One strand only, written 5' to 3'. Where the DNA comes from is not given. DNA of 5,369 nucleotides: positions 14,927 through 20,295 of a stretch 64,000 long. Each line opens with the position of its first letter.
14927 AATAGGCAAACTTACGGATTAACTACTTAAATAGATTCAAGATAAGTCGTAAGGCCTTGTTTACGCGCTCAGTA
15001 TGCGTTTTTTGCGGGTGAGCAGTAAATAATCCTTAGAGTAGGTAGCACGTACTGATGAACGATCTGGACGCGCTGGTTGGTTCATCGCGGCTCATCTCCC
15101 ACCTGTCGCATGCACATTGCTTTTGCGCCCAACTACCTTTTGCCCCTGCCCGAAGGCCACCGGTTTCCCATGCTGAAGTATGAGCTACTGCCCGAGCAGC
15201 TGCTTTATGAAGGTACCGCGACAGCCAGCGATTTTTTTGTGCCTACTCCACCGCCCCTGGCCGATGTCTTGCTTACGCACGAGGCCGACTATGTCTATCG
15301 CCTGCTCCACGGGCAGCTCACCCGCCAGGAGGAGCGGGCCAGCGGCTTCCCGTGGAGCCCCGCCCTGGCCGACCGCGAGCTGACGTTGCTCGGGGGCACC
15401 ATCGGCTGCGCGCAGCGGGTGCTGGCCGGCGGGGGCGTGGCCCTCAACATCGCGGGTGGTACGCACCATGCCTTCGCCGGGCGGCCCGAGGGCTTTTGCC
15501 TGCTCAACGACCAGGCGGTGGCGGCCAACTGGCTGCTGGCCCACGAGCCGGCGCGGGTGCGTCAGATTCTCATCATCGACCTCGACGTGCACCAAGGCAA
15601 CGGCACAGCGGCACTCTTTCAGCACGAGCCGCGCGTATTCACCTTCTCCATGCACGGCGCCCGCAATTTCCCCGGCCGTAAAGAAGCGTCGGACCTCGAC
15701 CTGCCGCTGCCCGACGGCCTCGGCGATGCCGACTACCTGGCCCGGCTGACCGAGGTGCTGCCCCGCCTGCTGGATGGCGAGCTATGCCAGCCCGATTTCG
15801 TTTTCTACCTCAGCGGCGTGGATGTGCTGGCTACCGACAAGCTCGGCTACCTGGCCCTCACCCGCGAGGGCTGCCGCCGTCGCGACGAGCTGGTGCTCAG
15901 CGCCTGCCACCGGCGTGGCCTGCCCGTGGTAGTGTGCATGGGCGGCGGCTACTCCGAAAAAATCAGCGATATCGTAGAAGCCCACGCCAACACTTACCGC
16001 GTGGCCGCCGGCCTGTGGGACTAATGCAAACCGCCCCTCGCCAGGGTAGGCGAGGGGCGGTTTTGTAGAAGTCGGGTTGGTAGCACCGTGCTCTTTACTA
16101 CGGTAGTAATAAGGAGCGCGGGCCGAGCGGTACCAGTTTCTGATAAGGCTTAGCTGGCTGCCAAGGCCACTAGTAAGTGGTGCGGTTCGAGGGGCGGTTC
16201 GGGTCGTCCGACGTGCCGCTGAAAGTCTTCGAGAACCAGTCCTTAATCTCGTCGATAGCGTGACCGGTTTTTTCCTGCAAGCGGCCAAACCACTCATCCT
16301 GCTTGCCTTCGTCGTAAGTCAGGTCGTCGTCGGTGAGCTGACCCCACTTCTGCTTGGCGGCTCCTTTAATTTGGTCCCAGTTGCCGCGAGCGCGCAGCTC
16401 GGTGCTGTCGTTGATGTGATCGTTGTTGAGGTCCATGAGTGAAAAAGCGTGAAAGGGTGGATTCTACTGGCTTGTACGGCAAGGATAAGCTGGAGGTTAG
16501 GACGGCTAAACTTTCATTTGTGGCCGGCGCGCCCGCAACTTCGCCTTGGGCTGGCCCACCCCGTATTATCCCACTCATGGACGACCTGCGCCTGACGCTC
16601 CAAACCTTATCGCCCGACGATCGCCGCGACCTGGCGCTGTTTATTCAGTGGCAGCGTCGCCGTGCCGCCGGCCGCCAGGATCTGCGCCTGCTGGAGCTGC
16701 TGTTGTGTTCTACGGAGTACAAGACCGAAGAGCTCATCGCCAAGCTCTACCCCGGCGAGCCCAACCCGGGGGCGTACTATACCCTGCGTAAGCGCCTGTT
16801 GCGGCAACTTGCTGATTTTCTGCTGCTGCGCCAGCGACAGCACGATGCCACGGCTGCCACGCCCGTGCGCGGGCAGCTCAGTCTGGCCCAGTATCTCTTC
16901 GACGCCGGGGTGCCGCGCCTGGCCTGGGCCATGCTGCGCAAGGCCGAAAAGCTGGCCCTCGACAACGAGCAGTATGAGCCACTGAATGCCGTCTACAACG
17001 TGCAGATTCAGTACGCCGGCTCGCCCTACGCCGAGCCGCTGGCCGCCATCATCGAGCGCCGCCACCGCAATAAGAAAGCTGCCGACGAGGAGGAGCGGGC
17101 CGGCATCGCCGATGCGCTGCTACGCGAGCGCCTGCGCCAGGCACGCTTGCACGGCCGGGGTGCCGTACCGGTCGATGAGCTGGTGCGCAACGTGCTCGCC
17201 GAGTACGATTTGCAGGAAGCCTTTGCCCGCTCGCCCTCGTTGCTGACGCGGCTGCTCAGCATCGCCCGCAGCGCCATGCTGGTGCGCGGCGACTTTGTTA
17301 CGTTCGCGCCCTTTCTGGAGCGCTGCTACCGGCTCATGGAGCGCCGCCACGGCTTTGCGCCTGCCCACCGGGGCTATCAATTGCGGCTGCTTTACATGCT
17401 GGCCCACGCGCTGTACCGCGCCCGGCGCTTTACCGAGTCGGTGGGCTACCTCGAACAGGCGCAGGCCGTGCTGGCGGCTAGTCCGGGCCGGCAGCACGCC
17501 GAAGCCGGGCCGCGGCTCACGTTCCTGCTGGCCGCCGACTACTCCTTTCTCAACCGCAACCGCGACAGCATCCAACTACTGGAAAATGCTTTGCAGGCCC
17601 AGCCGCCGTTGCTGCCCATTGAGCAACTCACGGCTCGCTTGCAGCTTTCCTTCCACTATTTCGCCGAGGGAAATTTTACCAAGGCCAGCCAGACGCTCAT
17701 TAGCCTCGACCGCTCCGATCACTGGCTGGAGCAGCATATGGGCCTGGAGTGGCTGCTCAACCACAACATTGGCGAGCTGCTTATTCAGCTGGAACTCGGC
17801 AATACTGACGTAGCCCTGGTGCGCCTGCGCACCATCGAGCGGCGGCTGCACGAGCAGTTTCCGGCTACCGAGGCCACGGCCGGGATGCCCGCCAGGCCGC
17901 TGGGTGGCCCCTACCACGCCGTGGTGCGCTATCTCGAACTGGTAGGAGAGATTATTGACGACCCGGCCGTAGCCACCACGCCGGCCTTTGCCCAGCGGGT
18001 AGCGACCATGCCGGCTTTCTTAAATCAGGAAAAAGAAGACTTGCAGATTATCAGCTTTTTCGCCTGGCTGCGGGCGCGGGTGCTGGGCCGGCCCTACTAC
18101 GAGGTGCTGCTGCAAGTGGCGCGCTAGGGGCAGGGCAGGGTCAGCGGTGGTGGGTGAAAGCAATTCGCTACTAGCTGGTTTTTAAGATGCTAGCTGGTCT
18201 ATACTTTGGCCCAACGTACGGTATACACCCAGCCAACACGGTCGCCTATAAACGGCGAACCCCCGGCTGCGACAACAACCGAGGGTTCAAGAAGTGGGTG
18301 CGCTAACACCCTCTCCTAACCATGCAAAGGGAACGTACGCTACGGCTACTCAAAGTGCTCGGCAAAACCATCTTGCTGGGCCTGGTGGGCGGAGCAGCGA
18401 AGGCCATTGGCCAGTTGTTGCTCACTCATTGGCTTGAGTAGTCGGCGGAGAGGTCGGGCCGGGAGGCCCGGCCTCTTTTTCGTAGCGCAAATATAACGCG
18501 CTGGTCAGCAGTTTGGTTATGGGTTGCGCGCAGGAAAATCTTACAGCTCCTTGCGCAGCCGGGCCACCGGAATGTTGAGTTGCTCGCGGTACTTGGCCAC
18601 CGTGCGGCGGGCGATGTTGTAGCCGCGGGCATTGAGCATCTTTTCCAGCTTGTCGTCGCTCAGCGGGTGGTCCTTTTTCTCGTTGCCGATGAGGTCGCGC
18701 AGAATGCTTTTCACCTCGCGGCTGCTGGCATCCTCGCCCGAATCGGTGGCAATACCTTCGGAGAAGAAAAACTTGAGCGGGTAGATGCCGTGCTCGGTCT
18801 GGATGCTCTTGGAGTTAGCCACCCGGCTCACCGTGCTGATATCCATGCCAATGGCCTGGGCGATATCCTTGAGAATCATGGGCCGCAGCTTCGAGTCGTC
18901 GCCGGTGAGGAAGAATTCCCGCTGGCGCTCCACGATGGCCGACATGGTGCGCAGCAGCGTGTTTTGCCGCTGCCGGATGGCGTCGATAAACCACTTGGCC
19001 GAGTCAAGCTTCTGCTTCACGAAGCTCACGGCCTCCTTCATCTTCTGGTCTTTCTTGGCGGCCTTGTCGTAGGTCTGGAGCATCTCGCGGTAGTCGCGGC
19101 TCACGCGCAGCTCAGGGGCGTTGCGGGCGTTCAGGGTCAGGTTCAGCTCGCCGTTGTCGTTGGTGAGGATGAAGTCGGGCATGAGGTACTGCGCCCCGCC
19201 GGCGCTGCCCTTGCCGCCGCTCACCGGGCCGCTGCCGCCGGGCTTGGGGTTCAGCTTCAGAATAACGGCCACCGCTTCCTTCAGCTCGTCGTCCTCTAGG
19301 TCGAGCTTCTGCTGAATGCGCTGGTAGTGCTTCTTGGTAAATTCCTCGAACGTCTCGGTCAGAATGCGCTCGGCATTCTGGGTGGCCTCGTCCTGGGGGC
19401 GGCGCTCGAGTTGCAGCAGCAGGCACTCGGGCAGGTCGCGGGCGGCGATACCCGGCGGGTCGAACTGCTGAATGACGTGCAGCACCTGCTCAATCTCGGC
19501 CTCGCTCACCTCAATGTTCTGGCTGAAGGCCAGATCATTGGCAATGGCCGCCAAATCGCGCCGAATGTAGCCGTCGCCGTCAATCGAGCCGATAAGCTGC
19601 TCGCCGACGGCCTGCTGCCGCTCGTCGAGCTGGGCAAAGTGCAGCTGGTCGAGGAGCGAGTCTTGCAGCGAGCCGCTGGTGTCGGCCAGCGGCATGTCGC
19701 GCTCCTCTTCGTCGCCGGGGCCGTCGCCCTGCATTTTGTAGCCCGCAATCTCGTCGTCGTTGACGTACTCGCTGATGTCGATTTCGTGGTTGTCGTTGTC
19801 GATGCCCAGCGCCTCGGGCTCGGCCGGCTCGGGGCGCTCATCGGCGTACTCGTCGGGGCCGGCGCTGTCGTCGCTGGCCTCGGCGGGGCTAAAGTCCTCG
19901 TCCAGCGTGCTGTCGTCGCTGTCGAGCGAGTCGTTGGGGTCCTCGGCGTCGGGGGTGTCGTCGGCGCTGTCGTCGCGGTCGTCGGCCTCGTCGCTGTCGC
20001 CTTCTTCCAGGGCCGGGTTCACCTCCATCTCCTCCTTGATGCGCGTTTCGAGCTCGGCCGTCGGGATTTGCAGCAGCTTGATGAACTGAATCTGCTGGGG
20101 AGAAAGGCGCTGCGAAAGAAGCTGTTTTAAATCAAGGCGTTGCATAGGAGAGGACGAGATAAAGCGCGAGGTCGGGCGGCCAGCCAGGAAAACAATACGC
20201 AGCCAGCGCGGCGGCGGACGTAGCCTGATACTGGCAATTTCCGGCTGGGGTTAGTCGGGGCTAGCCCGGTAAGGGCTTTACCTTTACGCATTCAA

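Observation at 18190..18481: Hidden 39-aa amphipathic peptide with a structured leader and dedicated terminator (type I toxin-like)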

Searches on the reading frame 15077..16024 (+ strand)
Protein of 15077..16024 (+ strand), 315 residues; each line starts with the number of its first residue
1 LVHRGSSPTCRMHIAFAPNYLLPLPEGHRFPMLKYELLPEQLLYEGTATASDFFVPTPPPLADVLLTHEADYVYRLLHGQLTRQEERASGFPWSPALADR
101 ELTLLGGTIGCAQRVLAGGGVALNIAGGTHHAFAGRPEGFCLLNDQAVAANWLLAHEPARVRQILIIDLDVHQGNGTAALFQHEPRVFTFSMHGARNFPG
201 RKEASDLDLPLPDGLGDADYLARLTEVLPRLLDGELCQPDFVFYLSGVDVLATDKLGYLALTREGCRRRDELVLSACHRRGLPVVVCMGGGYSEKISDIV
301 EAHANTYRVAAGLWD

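Call 5: search_protein_families(library=pfam, proteins=[window:15077-16024:+], max_evalue=0.01)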
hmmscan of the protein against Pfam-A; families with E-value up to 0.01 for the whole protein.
window:15077-16024:+ (315 aa): 1 family
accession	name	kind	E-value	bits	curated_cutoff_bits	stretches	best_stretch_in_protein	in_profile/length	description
PF00850.24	Hist_deacetyl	-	1.5e-52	179.2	27.9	1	36-304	9-295/298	Histone deacetylase domain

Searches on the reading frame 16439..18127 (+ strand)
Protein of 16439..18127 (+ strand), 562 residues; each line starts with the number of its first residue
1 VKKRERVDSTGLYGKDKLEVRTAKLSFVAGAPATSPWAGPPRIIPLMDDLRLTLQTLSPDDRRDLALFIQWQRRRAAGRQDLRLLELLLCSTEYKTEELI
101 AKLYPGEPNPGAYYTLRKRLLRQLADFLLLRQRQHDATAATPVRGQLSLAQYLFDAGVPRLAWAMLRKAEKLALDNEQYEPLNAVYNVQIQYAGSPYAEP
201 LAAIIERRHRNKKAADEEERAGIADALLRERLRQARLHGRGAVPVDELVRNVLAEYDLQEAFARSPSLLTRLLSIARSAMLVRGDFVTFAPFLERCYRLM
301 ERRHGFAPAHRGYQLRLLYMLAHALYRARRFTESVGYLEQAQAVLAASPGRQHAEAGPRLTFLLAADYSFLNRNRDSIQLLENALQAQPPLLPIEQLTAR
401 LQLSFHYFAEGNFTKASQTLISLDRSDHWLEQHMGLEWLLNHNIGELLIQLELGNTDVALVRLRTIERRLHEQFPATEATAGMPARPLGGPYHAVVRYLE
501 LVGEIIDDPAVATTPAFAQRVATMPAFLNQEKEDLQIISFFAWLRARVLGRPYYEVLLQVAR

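Call 5: search_protein_families(library=pfam, proteins=[window:16439-18127:+], max_evalue=0.01)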
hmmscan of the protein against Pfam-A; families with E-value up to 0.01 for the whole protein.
window:16439-18127:+ (562 aa): 3 families
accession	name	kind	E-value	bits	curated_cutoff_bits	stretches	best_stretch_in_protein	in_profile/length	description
PF14559.12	TPR_19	-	5.7e-05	23.8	25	1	376-427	9-55/68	Tetratricopeptide repeat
PF13424.12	TPR_12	-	0.00044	20.8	30.1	1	315-387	3-74/77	Tetratricopeptide repeat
PF07719.23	TPR_2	-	0.00096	19.5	27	0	317-342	3-28/34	Tetratricopeptide repeat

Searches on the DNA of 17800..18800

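Call 3: search_rna_families(source=window, start=17800, end=18800, threshold=evalue, max_evalue=10, show_alignments=3)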
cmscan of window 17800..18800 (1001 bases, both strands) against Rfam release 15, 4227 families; matches with E-value up to 10: 10.
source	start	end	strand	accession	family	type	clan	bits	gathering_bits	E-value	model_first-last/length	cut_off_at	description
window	18353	18482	+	RF02346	ar35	Gene; sRNA;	-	22.6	45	0.066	1-144/144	no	Alphaproteobacterial sRNA ar35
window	18257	18288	-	RF00262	sar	Gene; antisense;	-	19.7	43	0.47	33-64/68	no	sar RNA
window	18148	18216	+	RF00315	snoJ33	Gene; snRNA; snoRNA; CD-box;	-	17.6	45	1.4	1-81/81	no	Small nucleolar RNA J33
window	18019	18071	-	RF03310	mir-1544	Gene; miRNA;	-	17.2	46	1.6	1-59/59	no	mir-1544 microRNA precursor family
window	17800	17908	-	RF03018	RT-15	Gene; sRNA;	-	15.9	82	0.33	1-112/192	3'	RT-15 RNA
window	18448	18501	-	RF02985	ftsZ-DE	Gene; sRNA;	-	14.3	72.2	8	1-69/69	no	ftsZ-DE RNA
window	18450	18474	-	RF01716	PhotoRC-I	Cis-reg;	-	14.2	45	0.94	1-44/44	no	PhotoRC-I RNA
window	18149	18215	+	RF03278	mir-980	Gene; miRNA;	-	14.2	47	9.8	1-80/80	no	mir-980 microRNA precursor family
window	18260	18287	-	RF00627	P15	Gene;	-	13.1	70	5.6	92-119/119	no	Pseudomonas sRNA P15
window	17800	17940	+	RF01390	isrG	Gene; sRNA;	-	9.2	100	7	149-279/279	5'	isrG Hfq binding RNA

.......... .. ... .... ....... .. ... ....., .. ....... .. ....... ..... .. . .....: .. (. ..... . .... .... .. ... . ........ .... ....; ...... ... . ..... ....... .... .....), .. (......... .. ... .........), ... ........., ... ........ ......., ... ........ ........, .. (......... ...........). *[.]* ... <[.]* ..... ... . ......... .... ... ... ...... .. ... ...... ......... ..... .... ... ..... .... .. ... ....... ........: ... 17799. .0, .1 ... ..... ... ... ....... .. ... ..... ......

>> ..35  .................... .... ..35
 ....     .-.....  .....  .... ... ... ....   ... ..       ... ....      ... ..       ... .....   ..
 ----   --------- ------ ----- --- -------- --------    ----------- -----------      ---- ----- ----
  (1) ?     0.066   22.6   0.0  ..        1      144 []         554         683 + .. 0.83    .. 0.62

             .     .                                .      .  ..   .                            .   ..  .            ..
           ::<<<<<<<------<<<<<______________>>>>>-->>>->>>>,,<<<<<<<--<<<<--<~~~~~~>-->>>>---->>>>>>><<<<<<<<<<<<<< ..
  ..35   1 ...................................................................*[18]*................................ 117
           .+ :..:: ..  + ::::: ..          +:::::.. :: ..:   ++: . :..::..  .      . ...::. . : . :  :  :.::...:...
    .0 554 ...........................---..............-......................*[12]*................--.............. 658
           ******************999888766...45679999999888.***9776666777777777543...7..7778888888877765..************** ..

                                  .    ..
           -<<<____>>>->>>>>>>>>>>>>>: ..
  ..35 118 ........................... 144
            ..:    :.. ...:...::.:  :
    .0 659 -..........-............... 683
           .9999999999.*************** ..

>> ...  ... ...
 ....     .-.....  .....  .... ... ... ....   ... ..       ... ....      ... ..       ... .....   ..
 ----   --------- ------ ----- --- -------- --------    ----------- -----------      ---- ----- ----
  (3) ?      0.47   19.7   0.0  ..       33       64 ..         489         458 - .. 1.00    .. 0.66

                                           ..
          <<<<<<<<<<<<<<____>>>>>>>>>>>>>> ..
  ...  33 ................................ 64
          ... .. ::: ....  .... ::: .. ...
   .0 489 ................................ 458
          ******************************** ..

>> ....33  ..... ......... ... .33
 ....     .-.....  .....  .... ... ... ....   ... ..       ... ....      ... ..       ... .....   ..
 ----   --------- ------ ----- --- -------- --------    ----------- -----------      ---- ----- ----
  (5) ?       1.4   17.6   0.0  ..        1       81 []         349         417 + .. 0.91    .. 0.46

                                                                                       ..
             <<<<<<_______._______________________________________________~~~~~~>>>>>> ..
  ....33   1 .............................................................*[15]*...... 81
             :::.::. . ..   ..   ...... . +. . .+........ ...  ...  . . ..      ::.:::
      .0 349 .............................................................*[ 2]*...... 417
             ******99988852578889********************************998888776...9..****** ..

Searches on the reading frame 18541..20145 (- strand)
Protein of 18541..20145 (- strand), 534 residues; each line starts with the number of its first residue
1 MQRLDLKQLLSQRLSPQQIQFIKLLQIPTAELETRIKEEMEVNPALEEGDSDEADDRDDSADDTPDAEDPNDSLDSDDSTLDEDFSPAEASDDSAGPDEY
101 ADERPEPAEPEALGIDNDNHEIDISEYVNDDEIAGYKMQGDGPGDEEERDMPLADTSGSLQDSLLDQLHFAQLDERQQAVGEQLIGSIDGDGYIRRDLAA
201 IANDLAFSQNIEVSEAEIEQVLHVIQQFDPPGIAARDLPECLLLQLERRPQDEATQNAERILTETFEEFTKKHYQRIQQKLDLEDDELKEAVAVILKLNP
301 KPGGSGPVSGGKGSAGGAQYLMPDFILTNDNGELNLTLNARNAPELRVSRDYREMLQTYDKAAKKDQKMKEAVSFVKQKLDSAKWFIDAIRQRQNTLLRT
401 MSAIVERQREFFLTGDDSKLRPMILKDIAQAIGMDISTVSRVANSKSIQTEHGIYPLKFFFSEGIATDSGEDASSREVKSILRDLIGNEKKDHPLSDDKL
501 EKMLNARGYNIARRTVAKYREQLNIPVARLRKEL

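Call 5: search_protein_families(library=pfam, proteins=[window:18541-20145:-], max_evalue=0.01)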
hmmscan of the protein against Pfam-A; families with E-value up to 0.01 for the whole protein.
window:18541-20145:- (534 aa): 4 families
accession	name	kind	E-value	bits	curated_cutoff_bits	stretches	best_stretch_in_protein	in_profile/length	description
PF04963.19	Sigma54_CBD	-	3.5e-56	190.3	22.9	1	154-352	6-185/185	Sigma-54 factor, core binding domain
PF04552.19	Sigma54_DBD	-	2.3e-55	187.2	22.8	1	374-532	2-159/160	Sigma-54, DNA binding domain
PF00309.25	Sigma54_AID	-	3e-14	53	23.8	1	3-48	1-46/46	Sigma-54 factor, Activator interacting domain (AID)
PF08461.16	HTH_12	-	0.0024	18.2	21.4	0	489-516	8-35/66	Ribonuclease R winged-helix domain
